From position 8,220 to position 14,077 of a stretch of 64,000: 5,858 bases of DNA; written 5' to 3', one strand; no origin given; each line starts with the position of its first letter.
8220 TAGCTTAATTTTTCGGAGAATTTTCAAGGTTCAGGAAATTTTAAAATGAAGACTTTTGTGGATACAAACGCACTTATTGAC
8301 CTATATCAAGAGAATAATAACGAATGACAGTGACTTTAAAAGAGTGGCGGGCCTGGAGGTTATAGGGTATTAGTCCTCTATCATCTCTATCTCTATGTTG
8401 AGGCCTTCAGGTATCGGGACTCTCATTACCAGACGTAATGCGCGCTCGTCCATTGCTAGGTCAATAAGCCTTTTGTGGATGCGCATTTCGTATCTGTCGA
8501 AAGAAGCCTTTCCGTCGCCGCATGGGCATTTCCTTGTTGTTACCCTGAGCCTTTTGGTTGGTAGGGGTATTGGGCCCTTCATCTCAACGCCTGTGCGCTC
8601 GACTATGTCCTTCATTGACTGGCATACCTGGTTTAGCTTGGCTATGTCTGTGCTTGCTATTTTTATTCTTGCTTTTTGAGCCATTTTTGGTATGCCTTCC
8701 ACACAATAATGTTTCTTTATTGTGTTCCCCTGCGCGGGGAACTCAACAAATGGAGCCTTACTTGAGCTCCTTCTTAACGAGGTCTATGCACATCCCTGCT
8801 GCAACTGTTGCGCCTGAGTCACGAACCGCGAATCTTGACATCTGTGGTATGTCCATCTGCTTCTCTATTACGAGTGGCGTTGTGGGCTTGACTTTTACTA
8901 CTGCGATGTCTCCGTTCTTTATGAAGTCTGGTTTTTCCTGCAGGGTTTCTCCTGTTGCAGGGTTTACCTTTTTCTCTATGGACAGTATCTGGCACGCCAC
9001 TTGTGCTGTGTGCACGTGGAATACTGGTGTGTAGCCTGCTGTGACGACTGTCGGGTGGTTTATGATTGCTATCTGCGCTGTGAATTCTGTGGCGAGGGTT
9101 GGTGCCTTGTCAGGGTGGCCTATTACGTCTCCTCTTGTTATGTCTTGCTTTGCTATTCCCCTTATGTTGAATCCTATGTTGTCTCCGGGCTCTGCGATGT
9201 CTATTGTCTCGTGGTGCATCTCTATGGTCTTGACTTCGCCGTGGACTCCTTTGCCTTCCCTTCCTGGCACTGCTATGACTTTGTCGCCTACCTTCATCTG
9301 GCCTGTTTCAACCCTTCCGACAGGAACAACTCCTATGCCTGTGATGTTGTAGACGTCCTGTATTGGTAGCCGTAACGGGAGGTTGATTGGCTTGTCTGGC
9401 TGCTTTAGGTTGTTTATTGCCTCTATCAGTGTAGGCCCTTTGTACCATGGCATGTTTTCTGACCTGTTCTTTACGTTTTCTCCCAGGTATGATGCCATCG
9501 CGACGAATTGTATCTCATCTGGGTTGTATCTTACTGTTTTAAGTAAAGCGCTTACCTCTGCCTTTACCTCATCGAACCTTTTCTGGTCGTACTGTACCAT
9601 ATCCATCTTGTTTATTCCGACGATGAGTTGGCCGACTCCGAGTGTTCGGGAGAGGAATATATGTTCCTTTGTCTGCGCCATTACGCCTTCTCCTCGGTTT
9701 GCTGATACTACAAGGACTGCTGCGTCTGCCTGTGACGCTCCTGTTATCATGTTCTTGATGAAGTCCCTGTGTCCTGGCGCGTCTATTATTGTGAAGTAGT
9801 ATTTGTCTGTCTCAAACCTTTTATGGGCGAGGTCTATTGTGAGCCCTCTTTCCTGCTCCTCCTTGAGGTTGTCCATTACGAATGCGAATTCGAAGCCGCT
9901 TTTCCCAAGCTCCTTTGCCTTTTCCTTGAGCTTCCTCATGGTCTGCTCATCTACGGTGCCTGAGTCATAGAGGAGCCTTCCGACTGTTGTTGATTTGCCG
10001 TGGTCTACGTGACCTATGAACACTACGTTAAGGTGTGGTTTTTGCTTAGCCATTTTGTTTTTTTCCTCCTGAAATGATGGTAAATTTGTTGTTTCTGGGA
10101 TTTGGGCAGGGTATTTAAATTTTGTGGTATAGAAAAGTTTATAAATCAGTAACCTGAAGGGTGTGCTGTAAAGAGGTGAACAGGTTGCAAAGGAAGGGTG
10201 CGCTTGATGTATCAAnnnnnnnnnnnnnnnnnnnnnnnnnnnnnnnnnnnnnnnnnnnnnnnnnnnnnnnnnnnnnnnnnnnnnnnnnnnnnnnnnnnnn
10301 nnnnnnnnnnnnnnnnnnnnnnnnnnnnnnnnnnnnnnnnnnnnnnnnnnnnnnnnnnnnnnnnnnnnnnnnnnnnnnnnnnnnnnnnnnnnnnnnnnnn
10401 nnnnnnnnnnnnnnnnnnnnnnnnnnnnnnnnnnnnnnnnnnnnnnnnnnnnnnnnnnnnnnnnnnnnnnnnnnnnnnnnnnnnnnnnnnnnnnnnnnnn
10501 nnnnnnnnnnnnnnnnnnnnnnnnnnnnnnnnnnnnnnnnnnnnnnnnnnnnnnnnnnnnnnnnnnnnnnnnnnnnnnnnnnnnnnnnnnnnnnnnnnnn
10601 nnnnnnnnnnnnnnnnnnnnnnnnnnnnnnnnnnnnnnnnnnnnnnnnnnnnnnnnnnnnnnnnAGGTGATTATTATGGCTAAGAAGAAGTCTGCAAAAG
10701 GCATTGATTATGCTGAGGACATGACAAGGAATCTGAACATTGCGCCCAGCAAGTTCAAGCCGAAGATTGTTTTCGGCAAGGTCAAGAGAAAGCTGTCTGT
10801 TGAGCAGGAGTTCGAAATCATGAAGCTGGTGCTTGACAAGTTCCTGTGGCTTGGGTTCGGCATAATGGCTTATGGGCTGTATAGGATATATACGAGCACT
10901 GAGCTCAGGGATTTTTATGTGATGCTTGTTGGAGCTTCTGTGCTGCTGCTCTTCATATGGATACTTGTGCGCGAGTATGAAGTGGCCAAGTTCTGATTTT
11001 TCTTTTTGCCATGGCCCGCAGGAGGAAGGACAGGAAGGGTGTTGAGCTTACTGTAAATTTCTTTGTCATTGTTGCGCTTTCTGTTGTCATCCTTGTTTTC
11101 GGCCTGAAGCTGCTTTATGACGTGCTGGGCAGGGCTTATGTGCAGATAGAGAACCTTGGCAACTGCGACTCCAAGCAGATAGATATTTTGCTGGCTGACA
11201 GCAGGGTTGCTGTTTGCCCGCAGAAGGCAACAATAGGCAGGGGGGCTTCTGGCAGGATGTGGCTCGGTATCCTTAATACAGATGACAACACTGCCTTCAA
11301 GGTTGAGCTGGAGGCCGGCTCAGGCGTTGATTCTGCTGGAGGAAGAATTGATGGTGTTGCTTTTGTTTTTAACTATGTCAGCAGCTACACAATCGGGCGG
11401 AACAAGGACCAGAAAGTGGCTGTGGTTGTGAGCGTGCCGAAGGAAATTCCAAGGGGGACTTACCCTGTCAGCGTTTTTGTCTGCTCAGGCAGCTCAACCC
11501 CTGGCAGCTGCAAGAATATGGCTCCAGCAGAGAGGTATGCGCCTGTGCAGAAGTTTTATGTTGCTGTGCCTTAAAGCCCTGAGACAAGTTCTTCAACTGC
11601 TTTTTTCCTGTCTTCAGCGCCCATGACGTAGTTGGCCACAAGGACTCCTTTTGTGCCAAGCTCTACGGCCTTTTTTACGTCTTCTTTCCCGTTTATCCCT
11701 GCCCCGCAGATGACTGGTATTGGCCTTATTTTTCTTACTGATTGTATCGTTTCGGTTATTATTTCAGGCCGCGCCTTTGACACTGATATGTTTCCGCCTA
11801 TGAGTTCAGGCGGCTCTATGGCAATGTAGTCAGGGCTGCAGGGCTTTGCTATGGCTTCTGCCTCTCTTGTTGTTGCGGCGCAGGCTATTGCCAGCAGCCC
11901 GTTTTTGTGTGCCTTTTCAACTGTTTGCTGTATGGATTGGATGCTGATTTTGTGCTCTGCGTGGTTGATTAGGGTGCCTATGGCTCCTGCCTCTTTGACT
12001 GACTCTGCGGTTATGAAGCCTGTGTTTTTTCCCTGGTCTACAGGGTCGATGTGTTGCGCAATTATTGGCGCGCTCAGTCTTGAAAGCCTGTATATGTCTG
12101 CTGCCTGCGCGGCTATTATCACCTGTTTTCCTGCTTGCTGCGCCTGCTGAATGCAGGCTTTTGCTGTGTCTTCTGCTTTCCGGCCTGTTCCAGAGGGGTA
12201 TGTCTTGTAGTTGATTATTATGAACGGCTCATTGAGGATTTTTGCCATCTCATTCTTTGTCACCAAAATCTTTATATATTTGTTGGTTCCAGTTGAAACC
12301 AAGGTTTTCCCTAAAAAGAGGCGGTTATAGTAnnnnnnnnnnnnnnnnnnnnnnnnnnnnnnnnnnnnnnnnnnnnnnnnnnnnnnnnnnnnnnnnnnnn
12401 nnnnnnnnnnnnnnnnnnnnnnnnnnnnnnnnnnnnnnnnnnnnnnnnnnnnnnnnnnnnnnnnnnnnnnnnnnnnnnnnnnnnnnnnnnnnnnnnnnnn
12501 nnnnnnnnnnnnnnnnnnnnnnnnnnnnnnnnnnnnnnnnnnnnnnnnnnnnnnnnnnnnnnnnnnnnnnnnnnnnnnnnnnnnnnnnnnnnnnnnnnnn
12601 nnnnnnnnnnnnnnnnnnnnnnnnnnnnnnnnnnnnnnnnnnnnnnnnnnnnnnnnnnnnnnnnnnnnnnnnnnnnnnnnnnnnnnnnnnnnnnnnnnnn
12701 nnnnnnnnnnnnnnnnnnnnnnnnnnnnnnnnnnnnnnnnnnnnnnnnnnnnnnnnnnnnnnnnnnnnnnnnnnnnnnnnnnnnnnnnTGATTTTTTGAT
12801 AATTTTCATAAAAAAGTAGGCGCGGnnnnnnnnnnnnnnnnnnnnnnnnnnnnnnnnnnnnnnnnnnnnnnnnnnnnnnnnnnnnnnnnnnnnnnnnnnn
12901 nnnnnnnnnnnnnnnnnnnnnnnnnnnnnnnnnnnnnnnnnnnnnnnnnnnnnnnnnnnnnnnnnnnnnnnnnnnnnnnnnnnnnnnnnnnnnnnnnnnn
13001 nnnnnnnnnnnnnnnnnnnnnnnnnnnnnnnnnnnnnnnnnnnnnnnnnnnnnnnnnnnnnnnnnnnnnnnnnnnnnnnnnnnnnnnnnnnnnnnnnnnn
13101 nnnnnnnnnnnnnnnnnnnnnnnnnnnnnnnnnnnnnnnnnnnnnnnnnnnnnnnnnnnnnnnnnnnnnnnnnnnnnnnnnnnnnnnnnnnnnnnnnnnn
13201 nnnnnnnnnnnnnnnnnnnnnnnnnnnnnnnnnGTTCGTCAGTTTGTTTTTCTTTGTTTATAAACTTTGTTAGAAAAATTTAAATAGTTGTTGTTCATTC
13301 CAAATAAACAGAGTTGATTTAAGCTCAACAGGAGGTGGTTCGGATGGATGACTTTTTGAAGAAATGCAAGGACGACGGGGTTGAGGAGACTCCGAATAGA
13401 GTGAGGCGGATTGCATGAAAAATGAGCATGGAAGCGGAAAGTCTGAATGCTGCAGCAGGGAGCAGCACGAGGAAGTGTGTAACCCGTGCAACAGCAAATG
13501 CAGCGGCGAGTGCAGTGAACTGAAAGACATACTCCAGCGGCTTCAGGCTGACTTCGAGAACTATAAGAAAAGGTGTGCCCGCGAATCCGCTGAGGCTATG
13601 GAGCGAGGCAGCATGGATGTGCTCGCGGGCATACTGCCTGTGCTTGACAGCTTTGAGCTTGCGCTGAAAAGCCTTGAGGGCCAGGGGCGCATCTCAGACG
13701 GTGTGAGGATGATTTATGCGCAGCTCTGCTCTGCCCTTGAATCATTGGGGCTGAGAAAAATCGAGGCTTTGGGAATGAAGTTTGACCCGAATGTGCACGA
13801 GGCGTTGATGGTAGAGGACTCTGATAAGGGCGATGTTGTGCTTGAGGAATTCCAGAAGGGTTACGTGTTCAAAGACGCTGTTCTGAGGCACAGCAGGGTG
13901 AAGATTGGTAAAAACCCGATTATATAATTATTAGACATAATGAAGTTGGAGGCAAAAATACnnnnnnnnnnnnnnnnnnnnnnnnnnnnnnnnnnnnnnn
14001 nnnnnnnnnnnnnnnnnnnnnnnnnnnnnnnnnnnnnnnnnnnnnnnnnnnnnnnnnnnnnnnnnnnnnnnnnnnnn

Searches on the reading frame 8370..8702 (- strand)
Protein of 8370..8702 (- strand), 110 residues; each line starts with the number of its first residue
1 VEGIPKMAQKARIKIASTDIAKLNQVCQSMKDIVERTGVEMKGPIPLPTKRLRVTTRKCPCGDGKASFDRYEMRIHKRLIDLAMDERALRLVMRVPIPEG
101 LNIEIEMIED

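Call 31: search_protein_families(library=pfam, proteins=[window:8370-8702:-])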
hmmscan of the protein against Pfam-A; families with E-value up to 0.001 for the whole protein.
window:8370-8702:- (110 aa): 1 family
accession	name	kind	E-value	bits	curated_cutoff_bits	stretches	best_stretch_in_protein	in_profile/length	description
PF00338.27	Ribosomal_S10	-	1.3e-28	99.6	21.2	1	12-106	1-98/98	Ribosomal protein S10p/S20e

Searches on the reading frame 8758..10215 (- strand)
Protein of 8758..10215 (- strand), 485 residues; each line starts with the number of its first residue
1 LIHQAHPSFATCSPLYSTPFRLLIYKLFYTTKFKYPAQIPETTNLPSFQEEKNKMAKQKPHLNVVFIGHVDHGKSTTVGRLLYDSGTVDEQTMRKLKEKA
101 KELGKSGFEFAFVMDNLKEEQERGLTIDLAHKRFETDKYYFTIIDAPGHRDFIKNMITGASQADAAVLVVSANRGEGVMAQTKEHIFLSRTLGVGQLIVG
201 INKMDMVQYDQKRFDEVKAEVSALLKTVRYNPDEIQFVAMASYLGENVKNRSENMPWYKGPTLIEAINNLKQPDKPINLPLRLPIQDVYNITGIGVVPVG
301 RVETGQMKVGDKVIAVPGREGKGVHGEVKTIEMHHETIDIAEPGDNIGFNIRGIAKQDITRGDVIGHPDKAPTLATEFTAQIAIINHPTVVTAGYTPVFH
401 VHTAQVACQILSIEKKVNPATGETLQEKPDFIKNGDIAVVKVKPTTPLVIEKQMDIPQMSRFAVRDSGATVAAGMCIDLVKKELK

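Call 31: search_protein_families(library=pfam, proteins=[window:8758-10215:-])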
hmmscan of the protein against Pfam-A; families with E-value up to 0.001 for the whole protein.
window:8758-10215:- (485 aa): 5 families
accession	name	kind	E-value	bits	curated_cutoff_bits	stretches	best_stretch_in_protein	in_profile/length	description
PF00009.33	GTP_EFTU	-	7.8e-60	202.1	26.5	1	59-269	1-184/188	Elongation factor Tu GTP binding domain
PF22594.2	GTP-eEF1A_C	-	4.1e-34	117.4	27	1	377-476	1-100/101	GTP-eEF1A C-terminal domain-like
PF03143.23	GTP_EFTU_D3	-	2.6e-26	92.4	27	1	374-477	4-103/106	Elongation factor Tu C-terminal domain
PF03144.31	GTP_EFTU_D2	-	1.5e-17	64.2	30.3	1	295-365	1-72/73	Elongation factor Tu domain 2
PF01926.29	MMR_HSR1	-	4.1e-05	24.1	21.9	0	104-183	11-94/113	50S ribosome-binding GTPase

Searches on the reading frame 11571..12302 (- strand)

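Call 31: search_protein_families(library=pfam, proteins=[window:11571-12302:-])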
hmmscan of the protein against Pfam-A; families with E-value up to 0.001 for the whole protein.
window:11571-12302:- (243 aa): 5 families
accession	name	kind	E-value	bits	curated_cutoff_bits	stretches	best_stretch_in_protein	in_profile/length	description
PF00121.24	TIM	-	3e-31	109.3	20.1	1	26-234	1-240/245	Triosephosphate isomerase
PF03060.21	NMO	-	2.1e-07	31.1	28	1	125-231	126-230/331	Nitronate monooxygenase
PF05690.20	ThiG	-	3e-05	23.9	23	1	184-233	165-214/247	Thiazole biosynthesis protein ThiG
PF00290.26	Trp_syntA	-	0.0004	19.9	27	1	85-226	96-229/259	Tryptophan synthase alpha chain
PF00218.27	IGPS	-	0.00056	19.6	27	0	194-239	209-254/254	Indole-3-glycerol phosphate synthase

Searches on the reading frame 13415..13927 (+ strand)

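Call 31: search_protein_families(library=pfam, proteins=[window:13415-13927:+])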
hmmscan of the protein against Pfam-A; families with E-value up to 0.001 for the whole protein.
window:13415-13927:+ (170 aa): 1 family
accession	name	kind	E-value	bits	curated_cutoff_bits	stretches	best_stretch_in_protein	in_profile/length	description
PF01025.24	GrpE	-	5.4e-39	134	25.8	1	16-166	10-165/165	GrpE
